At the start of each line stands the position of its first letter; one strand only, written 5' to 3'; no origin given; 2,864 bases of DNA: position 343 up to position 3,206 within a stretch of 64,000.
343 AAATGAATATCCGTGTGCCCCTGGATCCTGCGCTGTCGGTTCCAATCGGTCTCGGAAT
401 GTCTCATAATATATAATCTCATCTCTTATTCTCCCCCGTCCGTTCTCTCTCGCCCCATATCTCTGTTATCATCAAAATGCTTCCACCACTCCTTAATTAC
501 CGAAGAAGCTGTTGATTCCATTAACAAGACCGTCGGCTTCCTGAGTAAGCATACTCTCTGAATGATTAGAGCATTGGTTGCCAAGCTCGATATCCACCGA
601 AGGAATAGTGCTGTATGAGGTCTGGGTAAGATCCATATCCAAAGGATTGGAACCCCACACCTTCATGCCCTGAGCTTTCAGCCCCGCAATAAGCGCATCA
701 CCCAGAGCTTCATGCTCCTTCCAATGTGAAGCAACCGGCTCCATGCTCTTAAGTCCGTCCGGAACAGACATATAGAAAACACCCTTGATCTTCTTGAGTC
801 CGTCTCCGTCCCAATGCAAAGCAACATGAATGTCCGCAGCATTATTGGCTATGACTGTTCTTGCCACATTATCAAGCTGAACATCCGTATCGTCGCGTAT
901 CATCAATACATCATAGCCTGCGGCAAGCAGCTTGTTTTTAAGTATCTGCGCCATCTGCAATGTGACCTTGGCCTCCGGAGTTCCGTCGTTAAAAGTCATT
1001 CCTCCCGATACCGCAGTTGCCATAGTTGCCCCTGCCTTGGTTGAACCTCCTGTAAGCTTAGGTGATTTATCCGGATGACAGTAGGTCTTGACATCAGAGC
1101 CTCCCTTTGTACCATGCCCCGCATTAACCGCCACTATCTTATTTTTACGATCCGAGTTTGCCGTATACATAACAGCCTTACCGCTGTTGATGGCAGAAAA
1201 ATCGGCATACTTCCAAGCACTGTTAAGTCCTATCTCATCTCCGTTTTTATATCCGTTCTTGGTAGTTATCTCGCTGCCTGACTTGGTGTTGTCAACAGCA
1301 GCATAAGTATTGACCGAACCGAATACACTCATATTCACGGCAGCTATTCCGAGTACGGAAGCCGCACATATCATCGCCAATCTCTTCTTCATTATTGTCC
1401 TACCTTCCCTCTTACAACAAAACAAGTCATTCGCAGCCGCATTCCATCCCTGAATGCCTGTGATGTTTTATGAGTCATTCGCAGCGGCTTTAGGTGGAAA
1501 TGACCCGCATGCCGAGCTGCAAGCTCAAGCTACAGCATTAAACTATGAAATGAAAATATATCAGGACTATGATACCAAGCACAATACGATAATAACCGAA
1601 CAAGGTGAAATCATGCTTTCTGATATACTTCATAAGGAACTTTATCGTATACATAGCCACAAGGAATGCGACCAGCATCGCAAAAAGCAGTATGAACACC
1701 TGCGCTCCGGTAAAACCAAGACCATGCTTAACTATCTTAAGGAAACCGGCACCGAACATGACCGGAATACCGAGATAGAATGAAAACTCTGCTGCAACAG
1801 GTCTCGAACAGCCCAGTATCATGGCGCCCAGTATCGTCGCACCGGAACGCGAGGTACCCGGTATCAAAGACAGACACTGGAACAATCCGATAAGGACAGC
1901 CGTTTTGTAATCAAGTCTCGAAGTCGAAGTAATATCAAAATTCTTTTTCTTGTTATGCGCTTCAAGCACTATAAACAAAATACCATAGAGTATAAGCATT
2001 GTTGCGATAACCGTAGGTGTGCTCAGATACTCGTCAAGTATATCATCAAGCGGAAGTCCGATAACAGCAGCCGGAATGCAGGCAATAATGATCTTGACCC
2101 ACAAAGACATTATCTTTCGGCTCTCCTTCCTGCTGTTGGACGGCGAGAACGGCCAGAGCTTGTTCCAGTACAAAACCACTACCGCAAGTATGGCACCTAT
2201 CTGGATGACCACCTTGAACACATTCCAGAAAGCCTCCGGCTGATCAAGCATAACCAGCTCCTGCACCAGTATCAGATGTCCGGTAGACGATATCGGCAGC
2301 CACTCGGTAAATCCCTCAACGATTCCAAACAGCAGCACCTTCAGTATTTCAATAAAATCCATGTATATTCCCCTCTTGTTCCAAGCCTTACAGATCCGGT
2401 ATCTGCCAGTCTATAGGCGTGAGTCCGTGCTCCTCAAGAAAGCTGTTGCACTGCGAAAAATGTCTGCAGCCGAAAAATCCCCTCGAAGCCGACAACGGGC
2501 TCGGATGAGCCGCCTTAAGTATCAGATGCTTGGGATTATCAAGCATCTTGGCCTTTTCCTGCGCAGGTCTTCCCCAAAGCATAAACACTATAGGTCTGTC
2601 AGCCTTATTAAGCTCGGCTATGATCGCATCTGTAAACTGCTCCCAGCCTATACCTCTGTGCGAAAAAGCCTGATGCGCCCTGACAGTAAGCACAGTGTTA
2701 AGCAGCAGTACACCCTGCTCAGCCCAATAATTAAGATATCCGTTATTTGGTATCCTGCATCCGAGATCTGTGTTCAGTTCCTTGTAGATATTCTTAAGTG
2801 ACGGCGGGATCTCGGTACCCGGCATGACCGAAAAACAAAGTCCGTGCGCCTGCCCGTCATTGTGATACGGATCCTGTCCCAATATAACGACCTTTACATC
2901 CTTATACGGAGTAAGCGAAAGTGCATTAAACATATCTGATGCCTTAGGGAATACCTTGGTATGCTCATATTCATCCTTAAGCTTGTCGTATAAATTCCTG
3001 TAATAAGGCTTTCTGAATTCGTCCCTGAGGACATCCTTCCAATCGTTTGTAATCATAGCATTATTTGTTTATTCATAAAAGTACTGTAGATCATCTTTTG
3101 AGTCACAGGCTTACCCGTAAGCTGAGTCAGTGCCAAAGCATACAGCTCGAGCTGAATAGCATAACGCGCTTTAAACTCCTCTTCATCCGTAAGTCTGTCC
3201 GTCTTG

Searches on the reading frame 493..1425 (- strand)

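Call 47: search_protein_families(library=pfam, proteins=[window:493-1425:-], max_evalue=0.000001)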
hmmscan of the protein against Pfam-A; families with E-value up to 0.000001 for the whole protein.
window:493-1425:- (310 aa): 1 family
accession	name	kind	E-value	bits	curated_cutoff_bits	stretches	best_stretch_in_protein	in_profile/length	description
PF01520.23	Amidase_3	-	1.8e-13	51.3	27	1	98-297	1-159/174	N-acetylmuramoyl-L-alanine amidase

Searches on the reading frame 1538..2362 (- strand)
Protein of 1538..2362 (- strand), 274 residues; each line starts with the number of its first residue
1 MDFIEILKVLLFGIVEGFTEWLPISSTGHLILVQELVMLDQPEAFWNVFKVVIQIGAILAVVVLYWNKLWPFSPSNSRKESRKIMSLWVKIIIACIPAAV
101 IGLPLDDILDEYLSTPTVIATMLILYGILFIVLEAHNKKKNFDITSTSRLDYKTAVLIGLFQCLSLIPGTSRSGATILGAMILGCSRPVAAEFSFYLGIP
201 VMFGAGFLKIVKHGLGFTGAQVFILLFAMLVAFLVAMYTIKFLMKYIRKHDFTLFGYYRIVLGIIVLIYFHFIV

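Call 47: search_protein_families(library=pfam, proteins=[window:1538-2362:-], max_evalue=0.000001)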
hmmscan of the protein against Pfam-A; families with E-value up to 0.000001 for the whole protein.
window:1538-2362:- (274 aa): 1 family
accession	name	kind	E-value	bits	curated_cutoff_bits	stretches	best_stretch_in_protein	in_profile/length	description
PF02673.24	BacA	-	2.3e-88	296.6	33.4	1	10-265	2-257/257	Bacitracin resistance protein BacA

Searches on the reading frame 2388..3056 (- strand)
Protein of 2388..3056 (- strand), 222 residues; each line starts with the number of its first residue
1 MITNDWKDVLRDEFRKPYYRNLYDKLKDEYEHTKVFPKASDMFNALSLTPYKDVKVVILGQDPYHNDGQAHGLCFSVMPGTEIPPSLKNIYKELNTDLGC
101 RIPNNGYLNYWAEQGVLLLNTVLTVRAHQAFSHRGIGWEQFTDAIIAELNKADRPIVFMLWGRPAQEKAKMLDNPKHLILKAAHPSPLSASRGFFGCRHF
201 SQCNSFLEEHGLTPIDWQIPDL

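Call 47: search_protein_families(library=pfam, proteins=[window:2388-3056:-], max_evalue=0.000001)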
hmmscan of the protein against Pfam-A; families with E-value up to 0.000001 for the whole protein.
window:2388-3056:- (222 aa): 1 family
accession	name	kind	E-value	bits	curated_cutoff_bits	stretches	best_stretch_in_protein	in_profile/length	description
PF03167.25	UDG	-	2.9e-18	66.8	24.3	1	51-207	6-140/141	Uracil DNA glycosylase superfamily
